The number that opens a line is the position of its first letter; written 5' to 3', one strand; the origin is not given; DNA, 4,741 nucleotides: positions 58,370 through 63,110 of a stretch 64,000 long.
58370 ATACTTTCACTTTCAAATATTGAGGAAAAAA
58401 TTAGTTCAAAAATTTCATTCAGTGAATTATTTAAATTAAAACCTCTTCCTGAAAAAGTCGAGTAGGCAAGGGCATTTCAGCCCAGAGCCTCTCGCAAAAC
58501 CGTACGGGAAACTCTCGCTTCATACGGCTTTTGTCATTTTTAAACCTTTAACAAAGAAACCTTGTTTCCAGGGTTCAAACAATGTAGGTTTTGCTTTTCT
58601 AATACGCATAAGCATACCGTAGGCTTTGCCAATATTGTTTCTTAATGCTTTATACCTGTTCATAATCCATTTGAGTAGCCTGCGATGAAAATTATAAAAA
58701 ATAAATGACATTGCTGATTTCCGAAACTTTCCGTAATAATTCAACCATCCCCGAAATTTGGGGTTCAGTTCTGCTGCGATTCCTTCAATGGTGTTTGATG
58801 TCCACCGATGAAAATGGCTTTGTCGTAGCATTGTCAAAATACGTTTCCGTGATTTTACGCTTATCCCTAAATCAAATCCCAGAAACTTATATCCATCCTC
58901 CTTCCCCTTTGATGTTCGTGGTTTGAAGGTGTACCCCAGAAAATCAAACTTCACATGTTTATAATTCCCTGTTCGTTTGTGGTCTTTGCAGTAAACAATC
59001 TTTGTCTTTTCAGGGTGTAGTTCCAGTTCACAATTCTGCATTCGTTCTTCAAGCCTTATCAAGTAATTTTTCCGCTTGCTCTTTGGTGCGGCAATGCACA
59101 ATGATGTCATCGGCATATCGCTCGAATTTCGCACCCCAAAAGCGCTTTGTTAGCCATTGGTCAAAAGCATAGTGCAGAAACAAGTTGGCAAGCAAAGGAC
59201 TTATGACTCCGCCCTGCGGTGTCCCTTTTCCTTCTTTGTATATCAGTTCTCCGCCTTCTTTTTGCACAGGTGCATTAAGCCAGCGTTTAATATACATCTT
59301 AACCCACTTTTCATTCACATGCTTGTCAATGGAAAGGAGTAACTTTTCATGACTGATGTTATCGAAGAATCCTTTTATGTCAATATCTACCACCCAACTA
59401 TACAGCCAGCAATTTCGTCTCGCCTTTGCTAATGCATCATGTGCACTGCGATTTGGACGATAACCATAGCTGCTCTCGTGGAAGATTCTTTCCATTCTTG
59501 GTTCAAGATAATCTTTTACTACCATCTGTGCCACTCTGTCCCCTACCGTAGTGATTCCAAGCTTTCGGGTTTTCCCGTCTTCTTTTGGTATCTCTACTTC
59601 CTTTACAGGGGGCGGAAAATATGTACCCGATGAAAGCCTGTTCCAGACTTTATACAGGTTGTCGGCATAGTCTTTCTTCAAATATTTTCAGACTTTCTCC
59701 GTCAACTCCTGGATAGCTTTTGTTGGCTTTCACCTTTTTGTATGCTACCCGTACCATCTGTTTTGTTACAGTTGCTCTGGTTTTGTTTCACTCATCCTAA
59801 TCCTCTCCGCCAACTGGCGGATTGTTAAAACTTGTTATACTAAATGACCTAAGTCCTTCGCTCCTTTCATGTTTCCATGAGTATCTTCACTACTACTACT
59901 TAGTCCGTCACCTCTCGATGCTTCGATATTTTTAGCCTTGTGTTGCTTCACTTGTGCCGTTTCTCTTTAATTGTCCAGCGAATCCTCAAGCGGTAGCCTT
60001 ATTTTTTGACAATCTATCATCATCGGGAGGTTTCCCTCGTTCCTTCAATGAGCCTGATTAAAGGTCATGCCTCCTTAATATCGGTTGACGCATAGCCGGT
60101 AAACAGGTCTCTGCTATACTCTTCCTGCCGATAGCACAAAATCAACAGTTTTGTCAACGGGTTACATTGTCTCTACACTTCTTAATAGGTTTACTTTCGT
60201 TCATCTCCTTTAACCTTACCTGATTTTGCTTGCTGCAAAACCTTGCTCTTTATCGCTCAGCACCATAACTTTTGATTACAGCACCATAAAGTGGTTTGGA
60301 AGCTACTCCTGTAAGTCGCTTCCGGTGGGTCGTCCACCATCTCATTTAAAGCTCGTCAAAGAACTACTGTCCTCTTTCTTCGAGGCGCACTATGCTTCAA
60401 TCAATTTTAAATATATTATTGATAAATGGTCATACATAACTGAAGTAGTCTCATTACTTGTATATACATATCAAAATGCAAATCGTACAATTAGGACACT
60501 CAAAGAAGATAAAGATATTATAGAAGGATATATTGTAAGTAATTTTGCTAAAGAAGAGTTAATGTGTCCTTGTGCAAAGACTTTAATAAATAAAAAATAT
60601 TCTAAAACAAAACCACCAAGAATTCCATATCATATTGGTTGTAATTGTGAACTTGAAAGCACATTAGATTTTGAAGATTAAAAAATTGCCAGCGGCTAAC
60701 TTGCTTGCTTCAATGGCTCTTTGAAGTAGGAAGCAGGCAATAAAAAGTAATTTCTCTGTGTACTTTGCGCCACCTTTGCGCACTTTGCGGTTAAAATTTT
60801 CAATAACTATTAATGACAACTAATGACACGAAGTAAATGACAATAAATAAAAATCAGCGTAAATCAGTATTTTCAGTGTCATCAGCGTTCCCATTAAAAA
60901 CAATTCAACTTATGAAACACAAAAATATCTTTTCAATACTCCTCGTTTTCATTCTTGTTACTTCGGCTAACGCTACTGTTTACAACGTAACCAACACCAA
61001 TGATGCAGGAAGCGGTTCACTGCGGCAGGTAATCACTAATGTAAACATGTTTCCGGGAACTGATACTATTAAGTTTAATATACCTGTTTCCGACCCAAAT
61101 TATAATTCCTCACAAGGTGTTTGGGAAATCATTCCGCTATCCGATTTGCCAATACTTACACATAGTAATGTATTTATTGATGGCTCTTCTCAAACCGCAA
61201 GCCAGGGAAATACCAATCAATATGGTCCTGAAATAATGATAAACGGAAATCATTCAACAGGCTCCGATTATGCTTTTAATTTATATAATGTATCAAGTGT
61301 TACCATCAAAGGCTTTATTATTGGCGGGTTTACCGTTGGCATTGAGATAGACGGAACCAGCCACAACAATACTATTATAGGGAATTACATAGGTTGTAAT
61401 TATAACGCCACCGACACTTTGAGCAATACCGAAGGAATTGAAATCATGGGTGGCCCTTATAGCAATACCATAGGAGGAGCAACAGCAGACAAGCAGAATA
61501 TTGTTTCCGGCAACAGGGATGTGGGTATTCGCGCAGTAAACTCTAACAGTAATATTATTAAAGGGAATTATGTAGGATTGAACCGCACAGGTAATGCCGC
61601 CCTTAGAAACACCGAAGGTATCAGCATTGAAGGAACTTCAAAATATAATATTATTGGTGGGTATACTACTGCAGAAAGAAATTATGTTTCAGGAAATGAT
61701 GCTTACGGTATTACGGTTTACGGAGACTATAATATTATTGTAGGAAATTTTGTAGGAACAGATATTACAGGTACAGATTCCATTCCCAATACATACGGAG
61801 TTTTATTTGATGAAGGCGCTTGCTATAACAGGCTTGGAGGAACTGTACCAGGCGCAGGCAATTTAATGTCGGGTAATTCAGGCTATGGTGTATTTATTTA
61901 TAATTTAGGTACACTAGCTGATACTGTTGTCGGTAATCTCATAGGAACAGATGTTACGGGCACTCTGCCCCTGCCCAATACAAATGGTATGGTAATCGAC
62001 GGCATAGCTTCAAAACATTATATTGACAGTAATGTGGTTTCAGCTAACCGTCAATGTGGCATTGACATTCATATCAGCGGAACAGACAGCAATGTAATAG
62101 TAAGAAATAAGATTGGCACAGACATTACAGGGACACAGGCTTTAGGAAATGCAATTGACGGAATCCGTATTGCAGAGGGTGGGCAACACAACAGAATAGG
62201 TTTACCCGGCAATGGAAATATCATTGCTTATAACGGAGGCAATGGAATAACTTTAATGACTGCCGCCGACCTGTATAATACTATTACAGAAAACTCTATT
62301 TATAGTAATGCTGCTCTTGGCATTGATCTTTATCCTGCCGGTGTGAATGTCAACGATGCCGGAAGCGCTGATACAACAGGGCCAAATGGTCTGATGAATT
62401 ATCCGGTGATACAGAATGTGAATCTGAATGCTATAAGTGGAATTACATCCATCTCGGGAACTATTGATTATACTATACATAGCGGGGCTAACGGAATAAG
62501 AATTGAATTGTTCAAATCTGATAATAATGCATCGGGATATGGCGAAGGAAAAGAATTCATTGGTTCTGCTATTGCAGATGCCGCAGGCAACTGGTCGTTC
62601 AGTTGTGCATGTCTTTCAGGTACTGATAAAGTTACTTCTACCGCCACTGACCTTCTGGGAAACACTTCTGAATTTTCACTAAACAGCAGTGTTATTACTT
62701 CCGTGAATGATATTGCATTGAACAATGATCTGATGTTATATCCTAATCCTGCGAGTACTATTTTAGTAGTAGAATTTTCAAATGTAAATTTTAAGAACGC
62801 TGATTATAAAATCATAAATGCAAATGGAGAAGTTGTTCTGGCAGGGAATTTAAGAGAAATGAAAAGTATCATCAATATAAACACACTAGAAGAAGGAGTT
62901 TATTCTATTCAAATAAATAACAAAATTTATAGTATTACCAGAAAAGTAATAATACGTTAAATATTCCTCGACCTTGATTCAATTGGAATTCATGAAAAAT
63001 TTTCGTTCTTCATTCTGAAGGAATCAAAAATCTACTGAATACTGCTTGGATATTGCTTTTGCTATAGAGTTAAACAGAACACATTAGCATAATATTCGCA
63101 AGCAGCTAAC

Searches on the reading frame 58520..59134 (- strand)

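Call 63: search_protein_families(library=pfam, proteins=[window:58520-59134:-], max_evalue=0.00001)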
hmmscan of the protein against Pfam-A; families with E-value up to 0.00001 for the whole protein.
window:58520-59134:- (204 aa): 1 family
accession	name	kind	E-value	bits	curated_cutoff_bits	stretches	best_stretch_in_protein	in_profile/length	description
PF08388.16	GIIM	-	1.6e-11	44.5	23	1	97-165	2-73/80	Group II intron, maturase-specific domain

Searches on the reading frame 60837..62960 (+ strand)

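Call 63: search_protein_families(library=pfam, proteins=[window:60837-62960:+], max_evalue=0.00001)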
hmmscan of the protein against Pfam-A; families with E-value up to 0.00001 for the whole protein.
window:60837-62960:+ (707 aa): 2 families
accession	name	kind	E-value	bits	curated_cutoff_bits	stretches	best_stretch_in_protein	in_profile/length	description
PF18962.6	Por_Secre_tail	-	5.5e-12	46.3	27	1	634-706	1-75/75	Secretion system C-terminal sorting domain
PF05048.19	NosD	-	4.8e-06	26.6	23.6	0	459-504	96-139/212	Periplasmic copper-binding protein (NosD)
